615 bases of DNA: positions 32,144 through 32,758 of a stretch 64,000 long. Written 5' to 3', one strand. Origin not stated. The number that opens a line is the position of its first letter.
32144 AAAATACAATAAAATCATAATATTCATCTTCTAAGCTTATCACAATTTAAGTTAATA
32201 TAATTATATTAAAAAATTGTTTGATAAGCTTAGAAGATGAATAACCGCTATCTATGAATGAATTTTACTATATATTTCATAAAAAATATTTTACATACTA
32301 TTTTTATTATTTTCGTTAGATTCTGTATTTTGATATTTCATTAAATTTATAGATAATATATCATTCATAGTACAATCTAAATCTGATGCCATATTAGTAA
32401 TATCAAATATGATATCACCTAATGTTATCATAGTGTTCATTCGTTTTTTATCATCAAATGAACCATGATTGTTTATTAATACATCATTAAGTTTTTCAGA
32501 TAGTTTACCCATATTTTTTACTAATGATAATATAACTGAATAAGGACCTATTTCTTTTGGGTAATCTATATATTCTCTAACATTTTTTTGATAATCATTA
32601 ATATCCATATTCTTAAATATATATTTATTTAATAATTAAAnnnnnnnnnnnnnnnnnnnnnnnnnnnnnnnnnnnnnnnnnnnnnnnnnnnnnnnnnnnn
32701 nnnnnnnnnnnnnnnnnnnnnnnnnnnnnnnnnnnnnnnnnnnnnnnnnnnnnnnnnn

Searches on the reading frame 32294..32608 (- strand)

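Call 50: search_protein_families(library=pfam, alignment_id=A2, max_evalue=0.0001)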
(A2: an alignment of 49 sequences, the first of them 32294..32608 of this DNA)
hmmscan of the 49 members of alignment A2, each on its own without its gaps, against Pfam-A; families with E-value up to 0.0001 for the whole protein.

A. member 1, window:32294-32608:- (105 aa): 0 families

B. families by the number of members that match (of 49 scanned): 14 families
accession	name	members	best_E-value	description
PF13306.12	LRR_5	2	3.3e-94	BspA type Leucine rich repeat region (6 copies)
PF13855.12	LRR_8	2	1.5e-21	Leucine rich repeat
PF12799.13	LRR_4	2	2.7e-08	Leucine Rich repeats (2 copies)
PF23952.1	LRR_EndoS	2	3.4e-06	Endo-beta-N-acetylglucosaminidase EndoS LRR domain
PF04851.21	ResIII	1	8.6e-21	Type III restriction enzyme, res subunit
PF00270.35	DEAD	1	6.2e-12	DEAD/DEAH box helicase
PF08218.17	Citrate_ly_lig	1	1.1e-10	Citrate lyase ligase C-terminal domain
PF01467.32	CTP_transf_like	1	4.3e-07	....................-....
PF03819.22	MazG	1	7.2e-07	MazG nucleotide pyrophosphohydrolase domain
PF00271.37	Helicase_C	1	8e-07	Helicase conserved C-terminal domain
PF00156.33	Pribosyltran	1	8.9e-07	Phosphoribosyl transferase domain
PF04542.20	Sigma70_r2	1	1.2e-05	Sigma-70 region 2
PF05636.17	HIGH_NTase1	1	1.6e-05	HIGH Nucleotidyl Transferase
PF18766.7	SWI2_SNF2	1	2.2e-05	SWI2/SNF2 ATPase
